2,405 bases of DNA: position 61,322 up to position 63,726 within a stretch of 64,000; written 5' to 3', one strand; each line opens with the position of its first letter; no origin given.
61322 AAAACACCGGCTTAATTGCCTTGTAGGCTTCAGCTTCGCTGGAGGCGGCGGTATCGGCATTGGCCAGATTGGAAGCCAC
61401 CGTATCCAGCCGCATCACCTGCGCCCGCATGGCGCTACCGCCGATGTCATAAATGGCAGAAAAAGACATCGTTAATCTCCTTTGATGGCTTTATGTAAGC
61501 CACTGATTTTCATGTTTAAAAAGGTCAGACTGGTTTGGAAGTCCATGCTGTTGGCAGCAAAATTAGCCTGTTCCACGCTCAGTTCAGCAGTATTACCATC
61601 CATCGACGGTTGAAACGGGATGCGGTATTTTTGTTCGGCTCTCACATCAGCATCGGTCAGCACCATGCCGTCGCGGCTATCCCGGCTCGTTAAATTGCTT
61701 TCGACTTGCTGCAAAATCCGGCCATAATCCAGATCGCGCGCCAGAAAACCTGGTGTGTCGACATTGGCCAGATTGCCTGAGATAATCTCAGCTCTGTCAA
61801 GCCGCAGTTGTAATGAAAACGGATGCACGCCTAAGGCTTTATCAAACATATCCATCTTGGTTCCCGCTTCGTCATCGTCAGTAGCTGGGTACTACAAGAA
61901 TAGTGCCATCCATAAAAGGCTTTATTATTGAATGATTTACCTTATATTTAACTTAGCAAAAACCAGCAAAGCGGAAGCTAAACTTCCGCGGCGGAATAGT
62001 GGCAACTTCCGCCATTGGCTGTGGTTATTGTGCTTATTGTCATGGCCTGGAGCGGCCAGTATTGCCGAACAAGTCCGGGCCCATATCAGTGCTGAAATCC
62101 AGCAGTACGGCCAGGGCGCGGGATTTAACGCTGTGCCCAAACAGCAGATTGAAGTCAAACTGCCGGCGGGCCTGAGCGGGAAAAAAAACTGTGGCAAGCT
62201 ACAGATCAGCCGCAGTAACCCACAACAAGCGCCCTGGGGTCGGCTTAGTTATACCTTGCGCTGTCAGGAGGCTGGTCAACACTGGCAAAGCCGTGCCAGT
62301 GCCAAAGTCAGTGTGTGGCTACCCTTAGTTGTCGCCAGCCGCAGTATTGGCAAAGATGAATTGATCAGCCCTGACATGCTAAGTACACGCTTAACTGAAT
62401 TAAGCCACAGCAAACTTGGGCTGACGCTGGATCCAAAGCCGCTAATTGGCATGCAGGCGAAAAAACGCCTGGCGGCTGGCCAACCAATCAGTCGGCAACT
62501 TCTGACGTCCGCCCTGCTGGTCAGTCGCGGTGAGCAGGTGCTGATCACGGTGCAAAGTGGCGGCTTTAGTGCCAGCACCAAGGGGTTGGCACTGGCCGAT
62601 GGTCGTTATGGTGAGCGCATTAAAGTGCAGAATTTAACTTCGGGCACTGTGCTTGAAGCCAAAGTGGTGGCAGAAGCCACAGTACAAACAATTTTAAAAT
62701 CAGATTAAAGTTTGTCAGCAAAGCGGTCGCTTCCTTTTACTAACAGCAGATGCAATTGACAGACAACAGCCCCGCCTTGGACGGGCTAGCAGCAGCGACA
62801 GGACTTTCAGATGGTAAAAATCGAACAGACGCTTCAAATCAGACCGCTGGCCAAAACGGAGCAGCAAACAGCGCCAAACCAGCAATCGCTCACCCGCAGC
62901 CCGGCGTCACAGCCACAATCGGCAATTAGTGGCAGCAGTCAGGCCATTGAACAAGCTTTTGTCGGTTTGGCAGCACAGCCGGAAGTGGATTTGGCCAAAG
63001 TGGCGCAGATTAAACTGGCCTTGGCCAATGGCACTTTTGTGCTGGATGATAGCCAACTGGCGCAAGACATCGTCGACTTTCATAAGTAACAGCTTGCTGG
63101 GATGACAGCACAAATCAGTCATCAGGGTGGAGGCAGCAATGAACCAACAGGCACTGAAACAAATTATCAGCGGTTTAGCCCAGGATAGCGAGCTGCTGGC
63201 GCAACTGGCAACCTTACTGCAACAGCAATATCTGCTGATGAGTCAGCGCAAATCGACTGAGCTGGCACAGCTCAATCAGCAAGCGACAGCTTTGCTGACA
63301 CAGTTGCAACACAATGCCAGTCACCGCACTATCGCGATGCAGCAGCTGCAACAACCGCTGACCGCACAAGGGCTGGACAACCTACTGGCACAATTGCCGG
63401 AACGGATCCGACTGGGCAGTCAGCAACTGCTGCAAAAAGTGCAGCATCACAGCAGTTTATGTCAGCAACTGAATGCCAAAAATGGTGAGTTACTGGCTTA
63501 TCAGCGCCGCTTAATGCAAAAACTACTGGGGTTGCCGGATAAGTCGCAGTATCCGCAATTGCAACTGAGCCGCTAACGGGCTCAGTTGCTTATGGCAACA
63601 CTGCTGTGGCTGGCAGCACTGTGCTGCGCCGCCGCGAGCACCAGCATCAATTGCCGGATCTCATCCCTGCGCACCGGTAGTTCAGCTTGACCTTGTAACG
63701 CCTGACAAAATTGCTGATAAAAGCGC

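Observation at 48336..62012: Shared paired palindrome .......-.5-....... about 90-100 nt upstream of both sigma-54 promoters: candidate LafK enhancer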

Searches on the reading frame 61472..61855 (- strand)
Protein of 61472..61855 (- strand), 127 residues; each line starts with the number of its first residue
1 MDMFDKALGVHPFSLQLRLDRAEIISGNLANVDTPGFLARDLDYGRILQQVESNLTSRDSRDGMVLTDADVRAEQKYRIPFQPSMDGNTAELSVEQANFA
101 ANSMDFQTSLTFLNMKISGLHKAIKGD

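Call 6: search_protein_families(library=ncbifam, proteins=[window:61472-61855:-], max_evalue=0.01)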
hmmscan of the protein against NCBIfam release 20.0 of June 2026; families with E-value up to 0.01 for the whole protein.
window:61472-61855:- (127 aa): 14 families
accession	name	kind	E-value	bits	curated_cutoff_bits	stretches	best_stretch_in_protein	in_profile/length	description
NF009328.0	PRK12685.1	equivalog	1.1e-44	151.5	169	1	4-126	5-115/116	flagellar basal body rod protein FlgB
NF005527.0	PRK07182.1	equivalog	5.1e-37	127.2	211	2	74-126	95-147/148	flagellar basal body rod protein FlgB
TIGR01396.1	FlgB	equivalog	1.2e-26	93.4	59.05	1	4-125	1-131/131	flagellar basal body rod protein FlgB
NF009262.0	PRK12619.1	equivalog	2e-23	83.2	183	1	5-127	6-130/130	flagellar basal body rod protein FlgB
NF009263.0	PRK12620.1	equivalog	7.3e-20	71.3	158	1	3-126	4-132/133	flagellar basal body rod protein FlgB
NF009264.0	PRK12621.1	equivalog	9.5e-11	42.2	163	1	3-125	4-132/136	flagellar basal body rod protein FlgB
NF004654.1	PRK06004.1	equivalog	4.1e-08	34.2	142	1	15-124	6-124/126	flagellar basal body rod protein FlgB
NF009266.0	PRK12623.1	equivalog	8.5e-08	32.2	144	1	16-126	21-132/133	flagellar basal body rod protein FlgB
NF009270.0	PRK12627.1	equivalog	1.9e-06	28.3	128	1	20-111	20-112/128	FlgB family protein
NF004653.1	PRK06003.1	equivalog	5e-05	23.7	153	1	21-62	20-62/126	flagellar basal body rod protein FlgB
TIGR03506.1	FlgEFG_subfam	subfamily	0.00029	20.7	70.25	1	21-64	16-57/351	flagellar hook-basal body complex protein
TIGR02490.1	flgF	equivalog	0.00061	19.4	178.5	1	20-62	13-55/218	flagellar basal-body rod protein FlgF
NF009275.1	PRK12632.1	equivalog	0.0022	18.3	170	1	1-45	1-45/130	flagellar basal body rod protein FlgC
NF005280.0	PRK06797.1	equivalog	0.0096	16.5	106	0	22-75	19-69/135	flagellar basal body rod protein FlgB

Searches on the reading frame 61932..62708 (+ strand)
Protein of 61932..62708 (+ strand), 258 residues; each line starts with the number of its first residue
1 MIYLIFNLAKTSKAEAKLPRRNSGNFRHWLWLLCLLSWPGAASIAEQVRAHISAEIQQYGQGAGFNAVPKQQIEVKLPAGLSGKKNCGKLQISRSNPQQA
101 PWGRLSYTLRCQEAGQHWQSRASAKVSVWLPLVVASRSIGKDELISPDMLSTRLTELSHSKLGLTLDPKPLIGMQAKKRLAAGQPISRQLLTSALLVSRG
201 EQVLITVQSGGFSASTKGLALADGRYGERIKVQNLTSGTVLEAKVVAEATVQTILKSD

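Call 6: search_protein_families(library=ncbifam, proteins=[window:61932-62708:+], max_evalue=0.01)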
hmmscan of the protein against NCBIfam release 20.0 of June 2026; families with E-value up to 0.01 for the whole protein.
window:61932-62708:+ (258 aa): 2 families
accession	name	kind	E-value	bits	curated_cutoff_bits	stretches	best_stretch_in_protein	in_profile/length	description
TIGR03170.1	flgA_cterm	equivalog_domain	6.2e-35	120.1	54.65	1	118-253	1-136/137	flagellar basal body P-ring formation chaperone FlgA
TIGR03177.1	pilus_cpaB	equivalog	0.0014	17.9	71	1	130-193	37-100/262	Flp pilus assembly protein CpaB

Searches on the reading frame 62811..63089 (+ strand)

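Call 6: search_protein_families(library=ncbifam, proteins=[window:62811-63089:+], max_evalue=0.01)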
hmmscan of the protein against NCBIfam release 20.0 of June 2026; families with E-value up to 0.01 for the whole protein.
window:62811-63089:+ (92 aa): 1 family
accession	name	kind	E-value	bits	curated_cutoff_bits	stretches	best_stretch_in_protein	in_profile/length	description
TIGR03824.1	FlgM_jcvi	equivalog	4.1e-14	53.1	40.75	1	13-92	15-98/98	flagellar biosynthesis anti-sigma factor FlgM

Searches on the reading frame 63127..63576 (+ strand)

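Call 6: search_protein_families(library=ncbifam, proteins=[window:63127-63576:+], max_evalue=0.01)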
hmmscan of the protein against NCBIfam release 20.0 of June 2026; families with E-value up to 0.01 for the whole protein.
window:63127-63576:+ (149 aa): 0 families

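Call 25: search_protein_families(library=pfam, proteins=[window:63127-63576:+], max_evalue=0.01)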
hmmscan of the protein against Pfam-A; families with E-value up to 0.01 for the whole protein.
window:63127-63576:+ (149 aa): 1 family
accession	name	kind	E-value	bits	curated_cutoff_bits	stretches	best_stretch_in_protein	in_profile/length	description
PF05130.17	FlgN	-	7.2e-10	39.9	30.5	1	5-134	1-126/147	FlgN protein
